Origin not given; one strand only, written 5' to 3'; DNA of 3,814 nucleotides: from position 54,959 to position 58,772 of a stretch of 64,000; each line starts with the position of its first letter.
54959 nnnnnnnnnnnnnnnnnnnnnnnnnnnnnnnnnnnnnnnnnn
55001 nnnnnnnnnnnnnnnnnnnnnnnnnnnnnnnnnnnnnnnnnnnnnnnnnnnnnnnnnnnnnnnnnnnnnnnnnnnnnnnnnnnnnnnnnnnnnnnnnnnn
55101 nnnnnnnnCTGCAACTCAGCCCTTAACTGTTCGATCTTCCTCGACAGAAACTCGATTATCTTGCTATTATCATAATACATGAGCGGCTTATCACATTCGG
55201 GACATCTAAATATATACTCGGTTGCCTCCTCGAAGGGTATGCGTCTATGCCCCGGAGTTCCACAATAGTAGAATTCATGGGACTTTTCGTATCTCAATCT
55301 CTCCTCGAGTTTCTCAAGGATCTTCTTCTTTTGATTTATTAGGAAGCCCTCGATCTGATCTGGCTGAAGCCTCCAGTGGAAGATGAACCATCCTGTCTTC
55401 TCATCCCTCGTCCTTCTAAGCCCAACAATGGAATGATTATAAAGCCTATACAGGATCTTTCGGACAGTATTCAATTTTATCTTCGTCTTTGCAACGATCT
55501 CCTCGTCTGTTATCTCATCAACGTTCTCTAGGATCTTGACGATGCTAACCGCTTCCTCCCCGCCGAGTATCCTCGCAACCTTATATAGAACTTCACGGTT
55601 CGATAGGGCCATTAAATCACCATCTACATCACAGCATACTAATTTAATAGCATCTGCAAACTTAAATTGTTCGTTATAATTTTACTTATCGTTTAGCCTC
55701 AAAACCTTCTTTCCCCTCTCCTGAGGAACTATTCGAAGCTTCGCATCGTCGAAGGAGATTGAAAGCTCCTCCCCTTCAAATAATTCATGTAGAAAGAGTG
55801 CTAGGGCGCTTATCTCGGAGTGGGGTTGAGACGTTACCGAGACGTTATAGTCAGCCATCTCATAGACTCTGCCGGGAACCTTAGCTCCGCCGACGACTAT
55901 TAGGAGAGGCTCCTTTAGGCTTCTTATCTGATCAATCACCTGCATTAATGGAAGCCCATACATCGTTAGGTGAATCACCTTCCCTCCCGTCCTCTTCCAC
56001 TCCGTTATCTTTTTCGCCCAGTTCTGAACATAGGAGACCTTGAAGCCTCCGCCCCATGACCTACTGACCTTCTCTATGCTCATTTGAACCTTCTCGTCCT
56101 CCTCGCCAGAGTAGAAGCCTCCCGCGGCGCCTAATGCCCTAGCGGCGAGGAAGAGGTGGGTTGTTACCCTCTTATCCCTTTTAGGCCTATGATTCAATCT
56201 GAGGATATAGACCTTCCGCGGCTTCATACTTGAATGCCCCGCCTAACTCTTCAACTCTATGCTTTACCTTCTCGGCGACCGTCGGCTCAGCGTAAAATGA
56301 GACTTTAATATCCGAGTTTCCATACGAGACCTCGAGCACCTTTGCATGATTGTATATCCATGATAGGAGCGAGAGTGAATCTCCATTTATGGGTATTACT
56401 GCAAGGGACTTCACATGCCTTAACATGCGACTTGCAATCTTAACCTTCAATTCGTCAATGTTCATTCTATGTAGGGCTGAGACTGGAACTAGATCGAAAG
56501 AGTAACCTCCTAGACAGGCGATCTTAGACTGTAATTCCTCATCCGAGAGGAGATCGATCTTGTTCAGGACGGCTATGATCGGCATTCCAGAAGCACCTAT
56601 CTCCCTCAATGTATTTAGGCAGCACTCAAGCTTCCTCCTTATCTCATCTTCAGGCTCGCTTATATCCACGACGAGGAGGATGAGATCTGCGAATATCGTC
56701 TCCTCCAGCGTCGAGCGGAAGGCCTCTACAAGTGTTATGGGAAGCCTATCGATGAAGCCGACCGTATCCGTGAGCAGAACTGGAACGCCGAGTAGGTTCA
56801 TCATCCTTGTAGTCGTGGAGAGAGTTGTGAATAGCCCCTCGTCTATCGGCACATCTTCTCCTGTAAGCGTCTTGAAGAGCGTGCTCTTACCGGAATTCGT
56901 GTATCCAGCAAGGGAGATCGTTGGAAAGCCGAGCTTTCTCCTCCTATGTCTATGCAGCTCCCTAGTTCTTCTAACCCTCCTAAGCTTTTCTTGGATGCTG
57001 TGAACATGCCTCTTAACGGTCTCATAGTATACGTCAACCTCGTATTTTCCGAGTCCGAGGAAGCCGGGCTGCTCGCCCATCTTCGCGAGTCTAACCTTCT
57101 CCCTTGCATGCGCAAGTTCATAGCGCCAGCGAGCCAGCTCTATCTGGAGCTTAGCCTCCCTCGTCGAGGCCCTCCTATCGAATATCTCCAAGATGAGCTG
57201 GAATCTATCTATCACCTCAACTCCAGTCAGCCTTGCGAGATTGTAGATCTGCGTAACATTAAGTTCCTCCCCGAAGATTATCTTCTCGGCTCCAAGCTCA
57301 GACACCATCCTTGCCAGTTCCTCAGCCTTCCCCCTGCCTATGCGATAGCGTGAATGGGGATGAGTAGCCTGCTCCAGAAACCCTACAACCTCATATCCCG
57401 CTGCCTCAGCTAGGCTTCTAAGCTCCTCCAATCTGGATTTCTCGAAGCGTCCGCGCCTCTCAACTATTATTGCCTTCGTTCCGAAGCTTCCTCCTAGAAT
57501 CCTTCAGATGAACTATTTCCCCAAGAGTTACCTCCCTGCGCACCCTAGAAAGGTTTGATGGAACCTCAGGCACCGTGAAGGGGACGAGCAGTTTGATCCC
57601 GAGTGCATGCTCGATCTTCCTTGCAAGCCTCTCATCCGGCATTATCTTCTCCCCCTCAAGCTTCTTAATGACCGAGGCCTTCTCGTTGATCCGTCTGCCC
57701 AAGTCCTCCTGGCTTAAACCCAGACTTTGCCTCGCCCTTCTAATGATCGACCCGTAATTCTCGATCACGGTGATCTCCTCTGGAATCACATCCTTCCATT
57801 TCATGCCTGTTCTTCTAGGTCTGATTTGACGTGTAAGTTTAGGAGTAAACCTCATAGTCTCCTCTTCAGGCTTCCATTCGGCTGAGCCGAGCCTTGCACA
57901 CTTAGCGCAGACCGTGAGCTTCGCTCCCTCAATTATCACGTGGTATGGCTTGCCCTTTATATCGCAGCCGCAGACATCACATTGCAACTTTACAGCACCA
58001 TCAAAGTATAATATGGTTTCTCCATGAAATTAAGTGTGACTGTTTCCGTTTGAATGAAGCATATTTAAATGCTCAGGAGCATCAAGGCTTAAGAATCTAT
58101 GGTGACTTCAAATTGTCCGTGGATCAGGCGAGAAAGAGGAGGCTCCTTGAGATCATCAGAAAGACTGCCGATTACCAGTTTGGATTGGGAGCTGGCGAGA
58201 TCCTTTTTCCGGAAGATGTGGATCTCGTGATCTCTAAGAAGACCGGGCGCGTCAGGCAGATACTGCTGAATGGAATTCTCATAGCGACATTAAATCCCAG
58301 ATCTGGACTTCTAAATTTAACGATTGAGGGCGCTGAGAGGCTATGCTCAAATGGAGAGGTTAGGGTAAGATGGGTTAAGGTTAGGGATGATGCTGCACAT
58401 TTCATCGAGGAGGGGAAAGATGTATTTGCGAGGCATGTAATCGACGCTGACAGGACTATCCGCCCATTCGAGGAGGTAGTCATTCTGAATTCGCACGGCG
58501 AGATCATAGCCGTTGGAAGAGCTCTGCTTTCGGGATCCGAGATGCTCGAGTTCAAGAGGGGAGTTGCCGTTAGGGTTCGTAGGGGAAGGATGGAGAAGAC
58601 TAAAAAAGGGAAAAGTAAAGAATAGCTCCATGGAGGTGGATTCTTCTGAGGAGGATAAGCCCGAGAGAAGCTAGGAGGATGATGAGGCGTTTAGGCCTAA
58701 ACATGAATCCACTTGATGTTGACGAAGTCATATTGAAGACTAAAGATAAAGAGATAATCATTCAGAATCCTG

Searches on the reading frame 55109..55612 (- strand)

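Call 62: search_protein_families(library=pfam, max_evalue=0.0001, proteins=[window:55109-55612:-])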
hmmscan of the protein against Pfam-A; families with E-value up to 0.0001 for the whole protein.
window:55109-55612:- (168 aa): 1 family
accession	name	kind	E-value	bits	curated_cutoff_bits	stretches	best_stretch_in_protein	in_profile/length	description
PF02002.24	TFIIE_alpha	-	2.8e-19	69.4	22.9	1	9-110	3-104/105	TFIIE alpha subunit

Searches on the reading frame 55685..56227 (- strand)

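Call 62: search_protein_families(library=pfam, max_evalue=0.0001, proteins=[window:55685-56227:-])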
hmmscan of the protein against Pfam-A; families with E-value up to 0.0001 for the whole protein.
window:55685-56227:- (181 aa): 1 family
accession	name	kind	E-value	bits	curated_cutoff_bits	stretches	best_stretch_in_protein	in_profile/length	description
PF01994.21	Trm56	-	1.2e-50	170.8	25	1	58-175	1-118/119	tRNA ribose 2'-O-methyltransferase, aTrm56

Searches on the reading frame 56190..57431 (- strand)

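Call 62: search_protein_families(library=pfam, max_evalue=0.0001, proteins=[window:56190-57431:-])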
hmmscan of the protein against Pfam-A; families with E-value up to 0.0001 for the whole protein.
window:56190-57431:- (414 aa): 7 families
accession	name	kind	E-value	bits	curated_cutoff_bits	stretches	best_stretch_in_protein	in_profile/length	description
PF13167.11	GTP-bdg_N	-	2.3e-24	86.2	25.4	1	1-84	4-88/89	GTP-binding GTPase N-terminal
PF01926.29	MMR_HSR1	-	9e-18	64.9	21.9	1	172-291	2-113/113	50S ribosome-binding GTPase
PF16360.10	GTP-bdg_M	-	1.1e-15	58.3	29.5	1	87-164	1-79/79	GTP-binding GTPase Middle Region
PF02421.24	FeoB_N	-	2.1e-08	34.2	27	1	171-331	2-155/156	Ferrous iron transport protein B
PF03193.22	RsgA_GTPase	-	8.6e-07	29.4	30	0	249-336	24-108/174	RsgA GTPase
PF16897.10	MMR_HSR1_Xtn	-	7.7e-06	26.3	35.2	1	283-334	56-102/106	C-terminal region of MMR_HSR1 domain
PF00009.33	GTP_EFTU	-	4.9e-05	23.4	26.5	0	247-328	92-178/188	Elongation factor Tu GTP binding domain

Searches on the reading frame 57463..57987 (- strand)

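Call 62: search_protein_families(library=pfam, max_evalue=0.0001, proteins=[window:57463-57987:-])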
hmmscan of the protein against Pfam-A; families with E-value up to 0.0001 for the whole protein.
window:57463-57987:- (175 aa): 1 family
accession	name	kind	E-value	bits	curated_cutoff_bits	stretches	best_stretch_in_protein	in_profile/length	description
PF01381.28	HTH_3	-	2.9e-09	37.2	23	1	82-133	1-52/55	Helix-turn-helix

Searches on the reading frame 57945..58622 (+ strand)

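Call 62: search_protein_families(library=pfam, max_evalue=0.0001, proteins=[window:57945-58622:+])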
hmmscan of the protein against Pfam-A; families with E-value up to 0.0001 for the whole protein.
window:57945-58622:+ (226 aa): 2 families
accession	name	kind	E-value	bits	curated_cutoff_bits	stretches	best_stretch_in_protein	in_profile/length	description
PF14810.12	TGT_C2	-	1.4e-23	83.3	25.3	1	70-135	2-67/72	Patch-forming domain C2 of tRNA-guanine transglycosylase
PF01472.26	PUA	-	6.2e-19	68.1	24.8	1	144-214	3-73/74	PUA domain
